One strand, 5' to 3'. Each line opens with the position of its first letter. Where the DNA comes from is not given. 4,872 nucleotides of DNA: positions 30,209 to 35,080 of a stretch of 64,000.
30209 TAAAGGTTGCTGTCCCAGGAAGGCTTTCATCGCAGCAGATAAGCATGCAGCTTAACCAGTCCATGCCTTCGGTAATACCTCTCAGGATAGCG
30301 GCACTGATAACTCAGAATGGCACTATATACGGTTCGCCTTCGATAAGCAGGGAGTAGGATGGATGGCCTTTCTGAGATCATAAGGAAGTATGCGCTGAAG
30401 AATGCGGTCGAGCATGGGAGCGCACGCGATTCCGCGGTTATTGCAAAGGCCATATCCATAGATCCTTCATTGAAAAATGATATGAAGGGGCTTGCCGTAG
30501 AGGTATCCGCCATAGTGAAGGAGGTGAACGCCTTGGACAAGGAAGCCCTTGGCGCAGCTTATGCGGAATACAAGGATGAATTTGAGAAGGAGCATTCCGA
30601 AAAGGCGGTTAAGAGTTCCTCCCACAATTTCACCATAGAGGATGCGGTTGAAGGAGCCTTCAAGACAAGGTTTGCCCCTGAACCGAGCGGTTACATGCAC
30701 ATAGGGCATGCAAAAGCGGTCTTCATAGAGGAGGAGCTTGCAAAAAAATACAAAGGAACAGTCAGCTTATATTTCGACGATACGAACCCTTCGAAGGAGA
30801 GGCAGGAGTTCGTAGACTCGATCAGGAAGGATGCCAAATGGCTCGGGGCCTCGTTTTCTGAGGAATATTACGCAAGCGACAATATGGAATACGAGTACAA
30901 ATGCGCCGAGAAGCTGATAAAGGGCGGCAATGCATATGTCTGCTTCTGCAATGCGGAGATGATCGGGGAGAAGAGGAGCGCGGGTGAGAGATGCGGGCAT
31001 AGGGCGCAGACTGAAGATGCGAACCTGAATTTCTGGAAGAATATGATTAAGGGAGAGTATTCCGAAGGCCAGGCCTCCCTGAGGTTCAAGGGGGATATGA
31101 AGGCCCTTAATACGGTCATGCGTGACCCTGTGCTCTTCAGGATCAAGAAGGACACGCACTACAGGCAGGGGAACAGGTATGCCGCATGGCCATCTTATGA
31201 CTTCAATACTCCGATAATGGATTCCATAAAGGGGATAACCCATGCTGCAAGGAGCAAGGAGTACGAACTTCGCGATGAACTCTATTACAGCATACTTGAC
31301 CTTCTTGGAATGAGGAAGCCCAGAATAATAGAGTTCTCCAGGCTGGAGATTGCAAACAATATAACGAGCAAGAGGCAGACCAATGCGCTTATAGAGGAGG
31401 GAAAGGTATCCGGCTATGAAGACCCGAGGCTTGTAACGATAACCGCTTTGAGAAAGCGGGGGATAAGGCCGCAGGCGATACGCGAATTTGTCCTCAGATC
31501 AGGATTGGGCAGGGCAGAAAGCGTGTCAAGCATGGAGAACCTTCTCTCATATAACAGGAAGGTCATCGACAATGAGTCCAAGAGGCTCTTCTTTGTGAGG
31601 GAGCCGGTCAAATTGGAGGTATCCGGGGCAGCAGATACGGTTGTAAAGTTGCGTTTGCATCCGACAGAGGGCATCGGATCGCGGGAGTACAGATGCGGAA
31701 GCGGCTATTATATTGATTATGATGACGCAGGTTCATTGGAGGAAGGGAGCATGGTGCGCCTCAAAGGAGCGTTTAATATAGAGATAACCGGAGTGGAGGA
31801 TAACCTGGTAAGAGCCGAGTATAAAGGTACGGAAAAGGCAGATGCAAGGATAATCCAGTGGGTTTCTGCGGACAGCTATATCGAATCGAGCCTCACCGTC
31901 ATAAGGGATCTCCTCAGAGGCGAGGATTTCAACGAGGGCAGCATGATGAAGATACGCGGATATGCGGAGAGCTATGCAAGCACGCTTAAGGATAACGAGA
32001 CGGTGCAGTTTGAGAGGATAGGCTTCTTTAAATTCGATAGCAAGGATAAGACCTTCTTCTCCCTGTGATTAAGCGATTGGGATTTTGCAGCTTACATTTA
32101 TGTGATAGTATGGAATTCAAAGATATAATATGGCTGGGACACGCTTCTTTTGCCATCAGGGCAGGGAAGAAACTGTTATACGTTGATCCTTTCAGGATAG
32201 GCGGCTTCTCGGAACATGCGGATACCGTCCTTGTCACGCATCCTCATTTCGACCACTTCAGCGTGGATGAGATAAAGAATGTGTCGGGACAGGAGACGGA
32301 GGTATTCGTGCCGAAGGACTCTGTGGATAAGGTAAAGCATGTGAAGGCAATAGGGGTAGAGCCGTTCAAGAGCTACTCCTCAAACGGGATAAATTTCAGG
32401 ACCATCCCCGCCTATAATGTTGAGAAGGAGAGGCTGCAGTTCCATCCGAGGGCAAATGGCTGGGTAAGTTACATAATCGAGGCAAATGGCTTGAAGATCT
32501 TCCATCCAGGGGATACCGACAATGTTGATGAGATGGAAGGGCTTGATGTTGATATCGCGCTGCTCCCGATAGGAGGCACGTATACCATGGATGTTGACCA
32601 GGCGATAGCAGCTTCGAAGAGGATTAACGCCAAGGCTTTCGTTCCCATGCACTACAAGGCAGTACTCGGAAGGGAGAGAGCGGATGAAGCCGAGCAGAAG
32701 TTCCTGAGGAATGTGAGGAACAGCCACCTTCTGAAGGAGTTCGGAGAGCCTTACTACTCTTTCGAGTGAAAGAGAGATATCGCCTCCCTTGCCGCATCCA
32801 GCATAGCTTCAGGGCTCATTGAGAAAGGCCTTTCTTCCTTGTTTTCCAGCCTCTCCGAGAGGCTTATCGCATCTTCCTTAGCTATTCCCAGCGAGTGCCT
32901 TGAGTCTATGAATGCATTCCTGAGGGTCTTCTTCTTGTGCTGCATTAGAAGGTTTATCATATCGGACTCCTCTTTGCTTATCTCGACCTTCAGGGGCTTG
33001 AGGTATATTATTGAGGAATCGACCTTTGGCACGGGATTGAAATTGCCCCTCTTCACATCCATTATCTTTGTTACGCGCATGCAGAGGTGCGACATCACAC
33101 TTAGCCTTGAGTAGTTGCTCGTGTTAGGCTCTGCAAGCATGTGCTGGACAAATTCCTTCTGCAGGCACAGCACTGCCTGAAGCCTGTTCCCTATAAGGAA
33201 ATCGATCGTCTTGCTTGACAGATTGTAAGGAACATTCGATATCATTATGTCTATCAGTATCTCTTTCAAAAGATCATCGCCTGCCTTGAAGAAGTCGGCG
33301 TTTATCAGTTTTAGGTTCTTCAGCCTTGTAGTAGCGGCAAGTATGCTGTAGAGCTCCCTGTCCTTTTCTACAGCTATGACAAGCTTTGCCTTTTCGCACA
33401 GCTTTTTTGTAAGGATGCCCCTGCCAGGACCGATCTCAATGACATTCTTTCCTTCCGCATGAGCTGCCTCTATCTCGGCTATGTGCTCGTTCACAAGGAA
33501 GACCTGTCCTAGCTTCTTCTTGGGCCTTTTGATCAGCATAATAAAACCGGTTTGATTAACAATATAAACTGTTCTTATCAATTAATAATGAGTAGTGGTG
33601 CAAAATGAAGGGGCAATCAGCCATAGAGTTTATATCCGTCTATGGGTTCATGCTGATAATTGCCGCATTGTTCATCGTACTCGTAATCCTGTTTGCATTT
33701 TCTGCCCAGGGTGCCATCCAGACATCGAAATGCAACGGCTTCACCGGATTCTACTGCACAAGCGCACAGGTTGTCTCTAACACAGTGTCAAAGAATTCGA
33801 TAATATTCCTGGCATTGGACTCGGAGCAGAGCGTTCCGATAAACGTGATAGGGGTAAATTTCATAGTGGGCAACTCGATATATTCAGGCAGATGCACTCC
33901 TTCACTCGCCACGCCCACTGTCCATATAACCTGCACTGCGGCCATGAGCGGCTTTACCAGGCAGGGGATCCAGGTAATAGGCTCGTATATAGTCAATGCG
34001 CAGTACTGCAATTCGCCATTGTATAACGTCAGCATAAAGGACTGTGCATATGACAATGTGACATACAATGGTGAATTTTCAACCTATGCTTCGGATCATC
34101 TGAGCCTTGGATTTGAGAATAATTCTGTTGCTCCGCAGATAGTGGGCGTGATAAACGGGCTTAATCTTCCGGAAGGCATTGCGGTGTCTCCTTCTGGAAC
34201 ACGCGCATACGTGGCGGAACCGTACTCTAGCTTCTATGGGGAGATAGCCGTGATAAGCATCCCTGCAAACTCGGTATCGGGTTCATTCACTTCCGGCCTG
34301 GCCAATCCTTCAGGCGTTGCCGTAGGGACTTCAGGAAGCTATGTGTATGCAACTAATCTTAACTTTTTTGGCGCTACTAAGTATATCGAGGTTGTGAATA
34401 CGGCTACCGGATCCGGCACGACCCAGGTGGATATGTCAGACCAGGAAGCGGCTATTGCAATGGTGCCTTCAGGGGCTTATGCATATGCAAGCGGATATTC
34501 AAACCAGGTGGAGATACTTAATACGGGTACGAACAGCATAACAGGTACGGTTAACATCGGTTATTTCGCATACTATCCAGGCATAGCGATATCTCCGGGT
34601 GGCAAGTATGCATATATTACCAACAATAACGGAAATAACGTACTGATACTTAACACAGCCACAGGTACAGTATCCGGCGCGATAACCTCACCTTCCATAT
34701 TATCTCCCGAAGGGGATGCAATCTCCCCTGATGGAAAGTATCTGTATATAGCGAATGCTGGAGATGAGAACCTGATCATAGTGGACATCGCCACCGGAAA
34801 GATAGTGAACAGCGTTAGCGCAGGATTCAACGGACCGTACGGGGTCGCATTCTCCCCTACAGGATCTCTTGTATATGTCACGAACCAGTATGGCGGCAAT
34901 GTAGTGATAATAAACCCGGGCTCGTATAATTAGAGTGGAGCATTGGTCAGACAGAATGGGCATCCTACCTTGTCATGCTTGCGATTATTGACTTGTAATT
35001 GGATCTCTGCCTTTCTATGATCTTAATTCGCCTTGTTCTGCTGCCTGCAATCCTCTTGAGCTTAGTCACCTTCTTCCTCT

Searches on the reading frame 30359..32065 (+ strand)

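Call 70: search_protein_families(library=pfam, proteins=[window:30359-32065:+], max_evalue=0.00001)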
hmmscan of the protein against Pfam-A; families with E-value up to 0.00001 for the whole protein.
window:30359-32065:+ (569 aa): 3 families
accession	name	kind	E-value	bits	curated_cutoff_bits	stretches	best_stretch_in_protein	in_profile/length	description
PF00749.27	tRNA-synt_1c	-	1.5e-79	267.7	23.4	1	102-404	3-313/314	tRNA synthetases class I (E and Q), catalytic domain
PF03950.23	tRNA-synt_1c_C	-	2.2e-14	53.9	23.9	1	408-481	2-78/91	tRNA synthetases class I (E and Q), anti-codon binding domain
PF20974.2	tRNA-synt_1c_C2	-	8.8e-09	36.4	23.9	1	498-560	1-69/69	tRNA synthetases class I (E and Q), anti-codon binding domain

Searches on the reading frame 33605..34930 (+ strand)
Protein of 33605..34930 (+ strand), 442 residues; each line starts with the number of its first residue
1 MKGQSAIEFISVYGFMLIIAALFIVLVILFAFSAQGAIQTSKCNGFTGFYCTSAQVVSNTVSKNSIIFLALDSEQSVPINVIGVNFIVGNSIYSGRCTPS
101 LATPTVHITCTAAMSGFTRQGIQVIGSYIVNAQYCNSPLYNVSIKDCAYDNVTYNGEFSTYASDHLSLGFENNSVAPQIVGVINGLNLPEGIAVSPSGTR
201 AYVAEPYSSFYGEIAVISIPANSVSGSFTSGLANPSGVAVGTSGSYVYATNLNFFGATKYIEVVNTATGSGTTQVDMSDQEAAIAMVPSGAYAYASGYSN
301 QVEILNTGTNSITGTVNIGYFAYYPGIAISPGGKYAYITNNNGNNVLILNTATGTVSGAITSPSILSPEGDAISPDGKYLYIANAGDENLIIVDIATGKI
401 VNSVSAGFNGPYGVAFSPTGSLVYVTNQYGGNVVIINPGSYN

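Call 70: search_protein_families(library=pfam, proteins=[window:33605-34930:+], max_evalue=0.00001)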
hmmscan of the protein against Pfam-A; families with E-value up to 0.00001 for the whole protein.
window:33605-34930:+ (442 aa): 3 families
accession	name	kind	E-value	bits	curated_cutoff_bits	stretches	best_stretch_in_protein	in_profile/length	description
PF10282.15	Lactonase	-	2.8e-10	40.4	21.7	1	327-436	196-318/344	Lactonase, 7-bladed beta-propeller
PF01731.26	Arylesterase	-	4.3e-08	33.7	21.3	0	364-393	52-81/86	Arylesterase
PF25174.1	Beta-prop_THOC3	-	1.4e-06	28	305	0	328-430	53-151/272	THOC3 beta-propeller domain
